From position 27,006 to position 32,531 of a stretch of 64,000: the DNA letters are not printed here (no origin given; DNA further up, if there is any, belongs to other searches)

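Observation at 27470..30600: Seven-unit 501-bp in-frame tandem array with shuffled variable cassettes inside the giant protease gene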

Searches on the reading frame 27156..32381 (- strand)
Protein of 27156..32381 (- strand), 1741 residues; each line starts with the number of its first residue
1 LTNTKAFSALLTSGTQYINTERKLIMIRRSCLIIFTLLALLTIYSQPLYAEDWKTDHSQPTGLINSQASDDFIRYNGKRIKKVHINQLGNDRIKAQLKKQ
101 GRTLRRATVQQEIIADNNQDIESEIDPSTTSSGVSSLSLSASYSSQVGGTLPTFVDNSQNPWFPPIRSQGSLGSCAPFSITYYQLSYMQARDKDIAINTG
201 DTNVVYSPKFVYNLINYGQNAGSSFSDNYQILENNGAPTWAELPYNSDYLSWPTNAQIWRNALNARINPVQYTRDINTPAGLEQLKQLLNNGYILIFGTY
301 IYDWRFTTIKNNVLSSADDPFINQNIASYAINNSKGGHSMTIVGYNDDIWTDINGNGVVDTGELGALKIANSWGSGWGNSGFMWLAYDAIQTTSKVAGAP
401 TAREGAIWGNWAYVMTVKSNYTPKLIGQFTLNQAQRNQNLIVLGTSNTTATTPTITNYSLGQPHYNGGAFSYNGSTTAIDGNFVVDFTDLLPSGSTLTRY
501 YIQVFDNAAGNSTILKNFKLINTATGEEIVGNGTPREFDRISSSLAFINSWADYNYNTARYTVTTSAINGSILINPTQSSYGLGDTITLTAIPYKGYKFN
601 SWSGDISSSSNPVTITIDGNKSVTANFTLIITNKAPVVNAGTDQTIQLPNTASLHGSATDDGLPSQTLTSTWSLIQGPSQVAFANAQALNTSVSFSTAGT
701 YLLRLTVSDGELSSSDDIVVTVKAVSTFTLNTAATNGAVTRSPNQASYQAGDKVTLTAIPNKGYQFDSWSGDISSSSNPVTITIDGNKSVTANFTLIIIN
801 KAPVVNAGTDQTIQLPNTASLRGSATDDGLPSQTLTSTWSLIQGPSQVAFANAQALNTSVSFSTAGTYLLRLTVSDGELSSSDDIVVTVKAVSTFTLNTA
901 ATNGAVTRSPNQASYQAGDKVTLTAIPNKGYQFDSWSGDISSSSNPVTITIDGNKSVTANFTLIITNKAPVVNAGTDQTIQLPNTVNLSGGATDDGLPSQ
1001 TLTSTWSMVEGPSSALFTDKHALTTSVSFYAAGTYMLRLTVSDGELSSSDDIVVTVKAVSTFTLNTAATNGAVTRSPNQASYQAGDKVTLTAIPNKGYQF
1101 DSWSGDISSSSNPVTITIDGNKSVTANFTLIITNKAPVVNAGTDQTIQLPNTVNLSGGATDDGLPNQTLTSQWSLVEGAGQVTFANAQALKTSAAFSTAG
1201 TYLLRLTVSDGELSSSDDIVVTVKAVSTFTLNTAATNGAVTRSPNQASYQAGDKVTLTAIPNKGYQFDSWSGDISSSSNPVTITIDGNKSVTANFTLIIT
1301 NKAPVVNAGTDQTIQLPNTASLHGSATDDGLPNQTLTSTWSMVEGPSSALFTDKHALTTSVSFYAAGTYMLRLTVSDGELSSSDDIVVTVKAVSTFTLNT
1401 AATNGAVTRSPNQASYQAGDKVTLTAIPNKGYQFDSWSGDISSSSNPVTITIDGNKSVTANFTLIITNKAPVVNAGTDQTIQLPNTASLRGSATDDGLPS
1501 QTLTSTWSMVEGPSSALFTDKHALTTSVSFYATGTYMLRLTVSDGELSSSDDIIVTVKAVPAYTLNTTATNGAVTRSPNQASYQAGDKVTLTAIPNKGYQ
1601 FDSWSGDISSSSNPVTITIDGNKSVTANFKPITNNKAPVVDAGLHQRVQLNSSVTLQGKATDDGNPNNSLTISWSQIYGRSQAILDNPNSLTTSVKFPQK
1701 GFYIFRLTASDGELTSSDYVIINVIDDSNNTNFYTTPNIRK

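Call 8: search_protein_families(library=pfam, proteins=[window:27156-32381:-], max_evalue=0.01)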
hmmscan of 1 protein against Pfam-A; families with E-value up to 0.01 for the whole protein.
window:27156-32381:- (1741 aa): 11 families
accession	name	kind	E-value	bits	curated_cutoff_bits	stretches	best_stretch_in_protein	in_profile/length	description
PF18998.6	Flg_new_2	-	2.2e-117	383.6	23.6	7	1563-1632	1-72/73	Divergent InlB B-repeat domain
PF22352.2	K319L-like_PKD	-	8.4e-95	311.4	27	7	640-722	1-84/84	K319L-like, PKD domain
PF18911.6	PKD_4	-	7.8e-45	151.3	27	6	1134-1217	1-79/85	PKD domain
PF00801.26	PKD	-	1.1e-18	67.5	23.5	2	645-722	10-80/80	PKD domain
PF00112.29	Peptidase_C1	-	9.1e-08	32.9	20.7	1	152-389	2-206/220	Papain family cysteine protease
PF16475.10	DUF5052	-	3e-06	27.4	29.4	0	917-969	54-104/199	Domain of unknown function (DUF5052)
PF08460.16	SH3_5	-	7.8e-06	26.3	22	0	732-770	15-57/68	Bacterial SH3 domain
PF12961.13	DUF3850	-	0.00054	20.5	22.9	0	744-766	26-48/77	Domain of unknown function (DUF3850)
PF16990.11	CBM_35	-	0.0018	19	28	0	1011-1087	26-100/121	Carbohydrate binding module (family 35)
PF07949.17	YbbR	-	0.0035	18.1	22.3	0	941-991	20-70/81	YbbR-like protein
PF14321.11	DUF4382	-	0.0041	17.8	25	0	870-909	4-43/136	Domain of unknown function (DUF4382)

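Call 9: search_protein_families(library=ncbifam, proteins=[window:27156-32381:-], max_evalue=0.01)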
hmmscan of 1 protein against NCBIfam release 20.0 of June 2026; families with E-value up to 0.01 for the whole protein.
window:27156-32381:- (1741 aa): 3 families
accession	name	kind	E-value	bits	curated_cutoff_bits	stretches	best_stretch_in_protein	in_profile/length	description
NF041578.1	betaarabinsidaseHypBA2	equivalog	4.1e-78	263.2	3200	7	1467-1588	1041-1160/1709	beta-L-arabinobiosidase HypBA2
NF038112.1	myxo_dep_M36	subfamily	3.7e-64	216.6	1500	7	1453-1589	1268-1398/1604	myxosortase-dependent M36 family metallopeptidase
TIGR02543.1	List_Bact_rpt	repeat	4.1e-35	119.9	20.95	6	1597-1633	4-44/44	TIGR02543 family repeat protein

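Call 16: find_encoding_contigs(protein=window:27156-32306:-, flank=10000)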
Protein window:27156-32306:- (1716 aa): no gene with exactly this product is on record in the collection.
